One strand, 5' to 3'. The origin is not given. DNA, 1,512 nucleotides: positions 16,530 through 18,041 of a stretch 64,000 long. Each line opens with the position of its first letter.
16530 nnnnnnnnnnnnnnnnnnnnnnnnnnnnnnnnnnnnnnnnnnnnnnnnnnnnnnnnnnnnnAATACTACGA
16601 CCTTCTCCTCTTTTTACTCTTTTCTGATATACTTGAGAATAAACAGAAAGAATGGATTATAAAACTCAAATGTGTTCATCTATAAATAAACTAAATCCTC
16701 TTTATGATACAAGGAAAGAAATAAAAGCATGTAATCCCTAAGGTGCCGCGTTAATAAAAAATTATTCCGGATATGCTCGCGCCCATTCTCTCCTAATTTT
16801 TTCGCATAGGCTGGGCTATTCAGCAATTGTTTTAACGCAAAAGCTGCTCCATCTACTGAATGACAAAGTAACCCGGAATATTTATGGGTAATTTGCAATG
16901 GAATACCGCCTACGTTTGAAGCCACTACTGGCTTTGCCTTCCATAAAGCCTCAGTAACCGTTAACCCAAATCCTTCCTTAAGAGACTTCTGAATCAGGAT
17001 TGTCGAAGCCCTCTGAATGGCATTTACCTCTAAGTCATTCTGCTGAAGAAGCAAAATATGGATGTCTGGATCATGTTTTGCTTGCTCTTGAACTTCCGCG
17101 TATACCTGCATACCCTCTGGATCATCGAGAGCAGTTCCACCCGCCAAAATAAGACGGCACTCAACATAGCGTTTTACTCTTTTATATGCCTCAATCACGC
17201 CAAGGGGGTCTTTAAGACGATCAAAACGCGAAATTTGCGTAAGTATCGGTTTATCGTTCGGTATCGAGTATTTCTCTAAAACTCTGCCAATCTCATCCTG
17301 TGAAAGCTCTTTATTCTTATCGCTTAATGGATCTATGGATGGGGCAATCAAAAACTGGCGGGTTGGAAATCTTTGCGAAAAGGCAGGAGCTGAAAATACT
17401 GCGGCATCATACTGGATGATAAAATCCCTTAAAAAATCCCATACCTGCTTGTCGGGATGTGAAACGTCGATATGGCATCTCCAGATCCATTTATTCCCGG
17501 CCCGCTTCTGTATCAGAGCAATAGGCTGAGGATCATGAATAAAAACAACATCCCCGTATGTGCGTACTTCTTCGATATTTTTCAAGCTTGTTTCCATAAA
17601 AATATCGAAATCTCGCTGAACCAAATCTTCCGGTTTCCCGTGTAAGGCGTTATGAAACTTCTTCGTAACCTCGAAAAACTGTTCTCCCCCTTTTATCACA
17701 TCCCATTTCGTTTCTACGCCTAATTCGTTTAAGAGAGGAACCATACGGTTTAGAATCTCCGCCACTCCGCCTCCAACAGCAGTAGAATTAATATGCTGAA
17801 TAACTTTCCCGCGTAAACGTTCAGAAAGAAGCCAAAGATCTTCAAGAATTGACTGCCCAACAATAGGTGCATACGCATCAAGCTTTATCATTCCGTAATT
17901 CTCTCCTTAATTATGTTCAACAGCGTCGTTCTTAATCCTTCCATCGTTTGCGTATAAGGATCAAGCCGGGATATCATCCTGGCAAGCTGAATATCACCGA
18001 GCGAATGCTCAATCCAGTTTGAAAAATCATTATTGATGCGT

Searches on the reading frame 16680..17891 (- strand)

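Call 25: search_protein_families(library=pfam, proteins=[window:16680-17891:-], max_evalue=0.001)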
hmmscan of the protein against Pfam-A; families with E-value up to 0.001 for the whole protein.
window:16680-17891:- (403 aa): 4 families
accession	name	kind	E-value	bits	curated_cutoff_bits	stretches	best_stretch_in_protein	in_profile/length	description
PF21269.3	TreT_GT1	-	6.7e-56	188.4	27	1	33-172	1-143/144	Trehalose synthase, N-terminal domain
PF00534.26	Glycos_transf_1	-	4.5e-25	88.6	26.4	1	206-372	7-171/172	Glycosyl transferases group 1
PF13692.12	Glyco_trans_1_4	-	3.8e-14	53.6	27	1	215-357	2-140/142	Glycosyl transferases group 1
PF20706.3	GT4-conflict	-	7.1e-06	25.7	26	1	225-337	210-323/385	Family 4 Glycosyltransferase in conflict systems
